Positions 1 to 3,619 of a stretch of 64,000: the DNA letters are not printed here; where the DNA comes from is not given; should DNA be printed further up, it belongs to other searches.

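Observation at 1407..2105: GlnE homolog carries two ACT domains and an Arg/Ser-rich low-complexity tract between its two nucleotidyltransferase halves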

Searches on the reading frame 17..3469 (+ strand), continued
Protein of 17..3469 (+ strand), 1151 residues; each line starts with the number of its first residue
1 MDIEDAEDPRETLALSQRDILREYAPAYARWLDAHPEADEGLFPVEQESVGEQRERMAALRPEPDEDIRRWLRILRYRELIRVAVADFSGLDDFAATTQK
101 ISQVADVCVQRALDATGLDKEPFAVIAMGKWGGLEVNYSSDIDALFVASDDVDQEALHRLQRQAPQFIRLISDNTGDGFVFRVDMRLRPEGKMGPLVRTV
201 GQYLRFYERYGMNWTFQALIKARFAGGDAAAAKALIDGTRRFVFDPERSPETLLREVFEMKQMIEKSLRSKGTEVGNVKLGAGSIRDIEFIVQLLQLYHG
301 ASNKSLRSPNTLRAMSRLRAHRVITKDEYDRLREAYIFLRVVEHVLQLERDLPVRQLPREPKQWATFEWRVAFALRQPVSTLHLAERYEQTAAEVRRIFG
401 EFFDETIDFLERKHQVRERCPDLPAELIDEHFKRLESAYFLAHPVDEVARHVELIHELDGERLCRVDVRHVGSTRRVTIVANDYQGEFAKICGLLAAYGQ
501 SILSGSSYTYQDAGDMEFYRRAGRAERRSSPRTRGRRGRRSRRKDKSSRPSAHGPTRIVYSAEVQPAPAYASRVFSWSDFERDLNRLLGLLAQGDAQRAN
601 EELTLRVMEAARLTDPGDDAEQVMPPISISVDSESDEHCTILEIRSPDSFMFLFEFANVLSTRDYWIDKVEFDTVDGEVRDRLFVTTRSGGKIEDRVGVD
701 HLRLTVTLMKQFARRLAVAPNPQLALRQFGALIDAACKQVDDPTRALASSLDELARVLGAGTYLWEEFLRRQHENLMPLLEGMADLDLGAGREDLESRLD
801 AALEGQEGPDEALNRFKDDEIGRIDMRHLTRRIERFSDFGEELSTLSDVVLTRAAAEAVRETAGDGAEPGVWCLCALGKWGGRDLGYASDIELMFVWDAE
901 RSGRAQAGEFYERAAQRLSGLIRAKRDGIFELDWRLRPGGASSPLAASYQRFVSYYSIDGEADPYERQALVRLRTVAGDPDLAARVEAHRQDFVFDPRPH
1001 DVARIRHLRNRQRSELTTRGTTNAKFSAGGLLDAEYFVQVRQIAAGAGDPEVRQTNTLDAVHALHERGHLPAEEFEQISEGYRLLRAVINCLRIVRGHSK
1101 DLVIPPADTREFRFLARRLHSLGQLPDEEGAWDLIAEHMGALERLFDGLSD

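Call 7: find_homologous_proteins(query=window:17-3469:+, max_evalue=1e-10)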
Query window:17-3469:+ (1151 aa): 1798 proteins with E <= 1e-10 among 8000 candidates; the best 120 are listed.
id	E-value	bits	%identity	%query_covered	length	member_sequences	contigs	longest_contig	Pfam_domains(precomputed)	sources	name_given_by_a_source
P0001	0.0e+0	2434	94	100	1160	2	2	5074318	PF08335.17,PF10335.15,PF03710.22,PF03445.20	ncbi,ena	-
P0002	0.0e+0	2406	93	100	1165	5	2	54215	PF08335.17,PF10335.15,PF03710.22,PF03445.20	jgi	-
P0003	0.0e+0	2404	93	100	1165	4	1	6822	PF08335.17,PF10335.15,PF03710.22,PF03445.20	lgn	-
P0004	0.0e+0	2374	92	100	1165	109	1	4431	PF08335.17,PF10335.15,PF03710.22,PF03445.20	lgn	-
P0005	0.0e+0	2332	90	100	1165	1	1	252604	PF08335.17,PF10335.15,PF03710.22,PF03445.20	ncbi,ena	-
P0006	0.0e+0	2318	89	100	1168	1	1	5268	PF08335.17,PF10335.15,PF03710.22,PF03445.20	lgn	-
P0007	0.0e+0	2207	86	100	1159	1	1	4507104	PF08335.17,PF10335.15,PF03710.22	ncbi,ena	-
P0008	0.0e+0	2201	86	100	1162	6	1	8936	PF08335.17,PF03710.22,PF03445.20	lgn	-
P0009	0.0e+0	2179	85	100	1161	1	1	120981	PF08335.17,PF10335.15,PF03710.22,PF03445.20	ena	-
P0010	0.0e+0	2167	84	100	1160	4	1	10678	PF08335.17,PF10335.15,PF03710.22,PF03445.20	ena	-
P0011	0.0e+0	2166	84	100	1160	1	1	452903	PF08335.17,PF10335.15,PF03710.22,PF03445.20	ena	-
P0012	0.0e+0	2153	84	100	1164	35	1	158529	PF08335.17,PF10335.15,PF03710.22,PF03445.20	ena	-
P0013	0.0e+0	2135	82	100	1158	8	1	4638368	PF08335.17,PF10335.15,PF03710.22,PF03445.20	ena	-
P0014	0.0e+0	2135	82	100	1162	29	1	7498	PF08335.17,PF10335.15,PF03710.22,PF03445.20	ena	-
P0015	0.0e+0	2132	83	100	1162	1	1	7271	PF08335.17,PF10335.15,PF03710.22,PF03445.20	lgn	-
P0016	0.0e+0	2131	83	100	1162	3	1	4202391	PF08335.17,PF10335.15,PF03710.22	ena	-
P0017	0.0e+0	2129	83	100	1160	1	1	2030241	PF08335.17,PF10335.15,PF03710.22,PF03445.20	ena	-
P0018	0.0e+0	2099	82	100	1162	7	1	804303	PF08335.17,PF10335.15,PF03710.22,PF03445.20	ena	-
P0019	0.0e+0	2090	81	100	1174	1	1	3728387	PF08335.17,PF10335.15,PF03710.22,PF03445.20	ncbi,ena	-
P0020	0.0e+0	1971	77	100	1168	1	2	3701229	PF08335.17,PF10335.15,PF03710.22,PF03445.20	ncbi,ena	-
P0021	0.0e+0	1967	78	100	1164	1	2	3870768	PF08335.17,PF10335.15,PF03710.22,PF03445.20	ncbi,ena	-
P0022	0.0e+0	1599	85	73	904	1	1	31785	PF08335.17,PF03710.22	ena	-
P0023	0.0e+0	1534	92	65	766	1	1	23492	PF08335.17,PF03710.22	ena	-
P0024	0.0e+0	1486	82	71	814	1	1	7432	PF08335.17,PF03710.22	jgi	jgi:glutamate-ammonia-ligase adenylyltransferase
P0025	0.0e+0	1157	93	37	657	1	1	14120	PF08335.17,PF03710.22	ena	-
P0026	0.0e+0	1089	49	99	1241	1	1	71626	PF08335.17,PF10335.15,PF03710.22,PF27446.1,PF03445.20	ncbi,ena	-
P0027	0.0e+0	1085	50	95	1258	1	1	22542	PF08335.17,PF03710.22,PF03445.20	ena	-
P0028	0.0e+0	1082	47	99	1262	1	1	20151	PF08335.17,PF03710.22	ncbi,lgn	-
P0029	0.0e+0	1065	47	98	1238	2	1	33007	PF08335.17,PF03710.22,PF27446.1,PF03445.20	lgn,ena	-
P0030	0.0e+0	1053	49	98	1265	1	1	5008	PF08335.17,PF03710.22,PF27446.1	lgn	-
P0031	0.0e+0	1048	46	99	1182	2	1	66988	PF08335.17,PF03710.22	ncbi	-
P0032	0.0e+0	1044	46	98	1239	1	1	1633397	PF08335.17,PF03710.22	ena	-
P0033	1.8e-297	1008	44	99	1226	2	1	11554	PF08335.17,PF03710.22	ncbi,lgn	-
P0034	4.4e-297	1006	44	99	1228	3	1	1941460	PF08335.17,PF03710.22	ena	-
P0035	2.2e-293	994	44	98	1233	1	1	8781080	PF08335.17,PF03710.22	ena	-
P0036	1.3e-292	992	45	98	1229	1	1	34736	PF08335.17,PF03710.22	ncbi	-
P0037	2.6e-203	696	40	91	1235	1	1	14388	PF08335.17,PF10335.15,PF03710.22,PF24931.2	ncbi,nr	ncbi:MAG: glutamine synthetase adenylyltransferase [Anaerolineae bacterium]|nr:glutamine synthetase 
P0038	7.8e-202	691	39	91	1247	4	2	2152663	PF08335.17,PF10335.15,PF03710.22,PF24931.2,PF01842.32,PF03445.20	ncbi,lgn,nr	ncbi:MAG: glutamine synthetase adenylyltransferase [Anaerolineae bacterium]|nr:ACT domain-containing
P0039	1.1e-200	687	35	99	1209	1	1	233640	PF08335.17,PF03710.22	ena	-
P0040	4.5e-199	682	39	94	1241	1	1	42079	PF08335.17,PF10335.15,PF03710.22,PF24931.2,PF01842.32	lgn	-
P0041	1.6e-198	680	39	91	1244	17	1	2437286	PF08335.17,PF10335.15,PF03710.22,PF24931.2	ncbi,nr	ncbi:MAG: glutamine synthetase adenylyltransferase [Anaerolineales bacterium]|nr:glutamine synthetas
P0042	2.7e-198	679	39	92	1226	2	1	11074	PF08335.17,PF10335.15,PF03710.22,PF01842.32,PF03445.20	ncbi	-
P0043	3.8e-198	679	39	95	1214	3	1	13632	PF08335.17,PF10335.15,PF03710.22,PF24931.2,PF03445.20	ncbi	-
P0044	4.2e-196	672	37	92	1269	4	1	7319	PF08335.17,PF10335.15,PF03710.22,PF24931.2,PF03445.20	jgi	jgi:glutamate-ammonia-ligase adenylyltransferase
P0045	1.4e-195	670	38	92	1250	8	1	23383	PF08335.17,PF10335.15,PF03710.22,PF24931.2,PF03445.20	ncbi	-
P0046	3.0e-195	669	37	95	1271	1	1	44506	PF08335.17,PF10335.15,PF03710.22,PF24931.2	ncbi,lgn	-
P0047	6.5e-195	668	39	91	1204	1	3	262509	PF08335.17,PF10335.15,PF03710.22,PF24931.2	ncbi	ncbi:MAG: glutamine synthetase adenylyltransferase [Anaerolineae bacterium]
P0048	2.1e-194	667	39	93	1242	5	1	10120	PF08335.17,PF10335.15,PF03710.22,PF24931.2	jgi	jgi:glutamate-ammonia-ligase adenylyltransferase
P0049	2.4e-194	666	39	95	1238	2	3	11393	PF08335.17,PF10335.15,PF03710.22,PF03445.20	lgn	-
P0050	3.0e-193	663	39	93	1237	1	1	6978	PF08335.17,PF10335.15,PF03710.22,PF24931.2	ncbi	-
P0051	4.9e-193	662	39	94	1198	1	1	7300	PF08335.17,PF03710.22,PF24931.2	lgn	-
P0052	1.4e-191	657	38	93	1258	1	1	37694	PF08335.17,PF03710.22,PF24931.2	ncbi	-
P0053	1.4e-191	657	37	94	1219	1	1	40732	PF08335.17,PF03710.22,PF24931.2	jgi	-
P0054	2.2e-191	657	38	94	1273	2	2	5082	PF08335.17,PF10335.15,PF03710.22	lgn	-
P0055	2.6e-191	656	37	96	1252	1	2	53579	PF08335.17,PF03710.22,PF24931.2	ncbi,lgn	-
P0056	3.4e-191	656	38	92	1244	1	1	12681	PF08335.17,PF10335.15,PF03710.22,PF24931.2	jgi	jgi:glutamate-ammonia-ligase adenylyltransferase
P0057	3.9e-191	656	38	94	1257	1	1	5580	PF08335.17,PF03710.22,PF24931.2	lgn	-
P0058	4.7e-191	655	38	94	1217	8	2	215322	PF08335.17,PF10335.15,PF03710.22,PF24931.2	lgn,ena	-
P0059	9.1e-191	654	39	91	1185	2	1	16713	PF08335.17,PF10335.15,PF03710.22,PF24931.2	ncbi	-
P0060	1.8e-190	653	38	93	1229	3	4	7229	PF08335.17,PF03710.22,PF24931.2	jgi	jgi:glutamate-ammonia-ligase adenylyltransferase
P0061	3.2e-190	653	37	92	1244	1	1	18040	PF08335.17,PF10335.15,PF03710.22,PF24931.2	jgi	jgi:glutamate-ammonia-ligase adenylyltransferase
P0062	5.0e-190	652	38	92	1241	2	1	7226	PF08335.17,PF03710.22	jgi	-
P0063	6.2e-190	652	37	94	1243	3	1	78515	PF08335.17,PF10335.15,PF03710.22,PF24931.2,PF03445.20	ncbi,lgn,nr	ncbi:MAG TPA: glutamine synthetase adenylyltransferase [Planctomycetaceae bacterium]|nr:glutamine sy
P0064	7.1e-190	652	37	92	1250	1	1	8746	PF08335.17,PF10335.15,PF03710.22,PF24931.2,PF01842.32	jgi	jgi:glutamate-ammonia-ligase adenylyltransferase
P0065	9.8e-190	651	38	91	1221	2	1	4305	PF08335.17,PF03710.22,PF24931.2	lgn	-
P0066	1.1e-189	651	38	92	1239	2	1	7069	PF08335.17,PF10335.15,PF03710.22,PF24931.2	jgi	-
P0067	1.5e-189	650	37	93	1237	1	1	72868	PF08335.17,PF03710.22,PF24931.2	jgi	jgi:glutamate-ammonia-ligase adenylyltransferase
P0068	1.9e-189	650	36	94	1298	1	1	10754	PF08335.17,PF03710.22,PF24931.2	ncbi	-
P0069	2.6e-189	650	37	93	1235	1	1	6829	PF08335.17,PF03710.22,PF24931.2,PF01842.32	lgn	-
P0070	2.6e-189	650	38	91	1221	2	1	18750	PF08335.17,PF10335.15,PF03710.22,PF24931.2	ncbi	-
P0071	2.8e-189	650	38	93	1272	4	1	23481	PF08335.17,PF10335.15,PF03710.22,PF24931.2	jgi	jgi:[glutamine synthetase] adenylyltransferase / [glutamine synthetase]-adenylyl-L-tyrosine phosphor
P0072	5.8e-189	648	36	92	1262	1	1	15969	PF08335.17,PF03710.22,PF24931.2,PF01842.32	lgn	-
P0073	6.2e-189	648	37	94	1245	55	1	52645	PF08335.17,PF10335.15,PF03710.22,PF24931.2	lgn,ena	-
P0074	8.0e-189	648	38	88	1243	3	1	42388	PF08335.17,PF03710.22,PF24931.2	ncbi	-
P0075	9.3e-189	648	37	94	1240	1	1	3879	PF08335.17,PF10335.15,PF03710.22,PF24931.2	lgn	-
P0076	1.0e-188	648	38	91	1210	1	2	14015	PF08335.17,PF03710.22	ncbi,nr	ncbi:MAG: glutamine synthetase adenylyltransferase [Anaerolineae bacterium]|nr:glutamine synthetase 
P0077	1.1e-188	648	38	92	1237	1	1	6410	PF08335.17,PF10335.15,PF03710.22,PF24931.2,PF26956.1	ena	-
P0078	1.5e-188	647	38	90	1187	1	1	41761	PF08335.17,PF10335.15,PF03710.22,PF24931.2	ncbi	-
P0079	2.1e-188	647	37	92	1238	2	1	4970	PF08335.17,PF03710.22,PF24931.2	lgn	-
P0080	3.1e-188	646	37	92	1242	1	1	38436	PF08335.17,PF03710.22,PF24931.2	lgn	-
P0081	5.2e-188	645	37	93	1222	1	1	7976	PF08335.17,PF03710.22,PF24931.2,PF03445.20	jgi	jgi:glutamate-ammonia-ligase adenylyltransferase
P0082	5.4e-188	645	37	97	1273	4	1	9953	PF08335.17,PF03710.22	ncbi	-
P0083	9.2e-188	645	38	92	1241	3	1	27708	PF08335.17,PF10335.15,PF03710.22,PF24931.2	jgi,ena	-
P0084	1.2e-187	644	36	95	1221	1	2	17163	PF08335.17,PF03710.22,PF24931.2,PF03445.20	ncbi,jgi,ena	ncbi:MAG: glutamine synthetase adenylyltransferase [Anaerolineae bacterium]|jgi:glutamate-ammonia-li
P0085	1.2e-187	644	37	92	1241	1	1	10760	PF08335.17,PF10335.15,PF03710.22,PF24931.2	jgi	-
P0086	1.4e-187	644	38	92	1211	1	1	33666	PF08335.17,PF03710.22,PF24931.2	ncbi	-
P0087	1.6e-187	644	37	91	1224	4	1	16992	PF08335.17,PF03710.22,PF24931.2,PF01842.32,PF03445.20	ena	-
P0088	2.7e-187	643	37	96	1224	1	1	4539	PF08335.17,PF03710.22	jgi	jgi:glutamate-ammonia-ligase adenylyltransferase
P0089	3.3e-187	643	37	92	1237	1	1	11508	PF08335.17,PF10335.15,PF03710.22,PF24931.2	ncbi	ncbi:MAG: glutamine synthetase adenylyltransferase [Deltaproteobacteria bacterium]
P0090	6.0e-187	642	37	92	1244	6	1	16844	PF08335.17,PF10335.15,PF03710.22,PF24931.2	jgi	jgi:glutamate-ammonia-ligase adenylyltransferase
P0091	6.1e-187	642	37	91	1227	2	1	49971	PF08335.17,PF10335.15,PF03710.22,PF24931.2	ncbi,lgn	-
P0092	6.9e-187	642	37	91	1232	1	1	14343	PF08335.17,PF10335.15,PF03710.22,PF24931.2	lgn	-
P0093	1.0e-186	641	38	91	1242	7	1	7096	PF08335.17,PF03710.22,PF24931.2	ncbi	-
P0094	1.2e-186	641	37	92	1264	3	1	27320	PF08335.17,PF10335.15,PF03710.22,PF24931.2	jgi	-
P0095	1.4e-186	641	37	92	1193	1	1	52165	PF08335.17,PF03710.22,PF24931.2,PF01842.32,PF03445.20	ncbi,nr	ncbi:MAG: glutamine synthetase adenylyltransferase [Anaerolineae bacterium]|nr:glutamine synthetase 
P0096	3.4e-186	639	39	62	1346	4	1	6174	PF08335.17,PF03710.22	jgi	jgi:glutamine synthetase adenylyltransferase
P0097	3.5e-186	639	38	91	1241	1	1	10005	PF08335.17,PF10335.15,PF03710.22,PF24931.2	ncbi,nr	ncbi:MAG: glutamine synthetase adenylyltransferase [Planctomycetia bacterium]|nr:glutamine synthetas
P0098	3.9e-186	639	37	94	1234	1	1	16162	PF08335.17,PF03710.22,PF03445.20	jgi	jgi:glutamate-ammonia-ligase adenylyltransferase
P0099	4.5e-186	639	37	92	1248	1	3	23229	PF08335.17,PF03710.22,PF24931.2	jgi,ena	-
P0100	5.2e-186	639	38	94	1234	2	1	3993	PF08335.17,PF03710.22,PF24931.2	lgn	-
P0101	5.9e-186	639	36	93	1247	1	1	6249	PF08335.17,PF10335.15,PF03710.22,PF24931.2,PF01842.32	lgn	-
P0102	7.4e-186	638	37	92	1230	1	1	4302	PF08335.17,PF03710.22,PF24931.2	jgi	jgi:glutamate-ammonia-ligase adenylyltransferase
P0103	8.0e-186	638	37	96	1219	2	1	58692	PF08335.17,PF03710.22,PF24931.2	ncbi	-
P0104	1.2e-185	638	36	97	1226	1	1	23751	PF08335.17,PF03710.22,PF24931.2,PF26956.1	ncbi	-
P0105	1.9e-185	637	37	92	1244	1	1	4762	PF08335.17,PF10335.15,PF03710.22,PF24931.2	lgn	-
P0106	2.6e-185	636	37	92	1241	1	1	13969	PF08335.17,PF03710.22,PF24931.2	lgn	-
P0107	2.8e-185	636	36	95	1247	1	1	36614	PF08335.17,PF03710.22,PF24931.2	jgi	jgi:glutamate-ammonia-ligase adenylyltransferase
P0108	2.9e-185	636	37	94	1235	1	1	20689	PF08335.17,PF03710.22,PF24931.2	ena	-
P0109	5.0e-185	635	37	93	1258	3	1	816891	PF08335.17,PF10335.15,PF03710.22,PF24931.2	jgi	jgi:glutamate-ammonia-ligase adenylyltransferase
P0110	9.8e-185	634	38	92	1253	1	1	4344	PF08335.17,PF03710.22,PF24931.2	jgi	jgi:glutamate-ammonia-ligase adenylyltransferase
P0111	1.2e-184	634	36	92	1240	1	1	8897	PF08335.17,PF10335.15,PF03710.22,PF24931.2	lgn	-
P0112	1.8e-184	634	37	91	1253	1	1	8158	PF08335.17,PF03710.22,PF24931.2,PF01842.32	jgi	jgi:glutamate-ammonia-ligase adenylyltransferase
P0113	2.0e-184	633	37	91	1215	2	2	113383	PF08335.17,PF03710.22,PF24931.2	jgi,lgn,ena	-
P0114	2.0e-184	633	37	92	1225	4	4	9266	PF08335.17,PF03710.22,PF24931.2,PF26956.1,PF01842.32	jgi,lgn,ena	jgi:glutamate-ammonia-ligase adenylyltransferase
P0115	3.0e-184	633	38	93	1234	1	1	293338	PF08335.17,PF03710.22,PF24931.2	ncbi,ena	-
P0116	3.1e-184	633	37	92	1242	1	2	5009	PF08335.17,PF10335.15,PF03710.22,PF24931.2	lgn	-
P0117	4.9e-184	632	37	93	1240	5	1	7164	PF08335.17,PF03710.22,PF24931.2,PF01842.32,PF03445.20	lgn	-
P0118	5.5e-184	632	38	90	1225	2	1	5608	PF08335.17,PF03710.22,PF24931.2,PF01842.32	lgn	-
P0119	6.2e-184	632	37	92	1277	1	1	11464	PF08335.17,PF03710.22,PF24931.2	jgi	jgi:glutamate-ammonia-ligase adenylyltransferase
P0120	6.4e-184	632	38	91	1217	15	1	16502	PF08335.17,PF10335.15,PF03710.22,PF24931.2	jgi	-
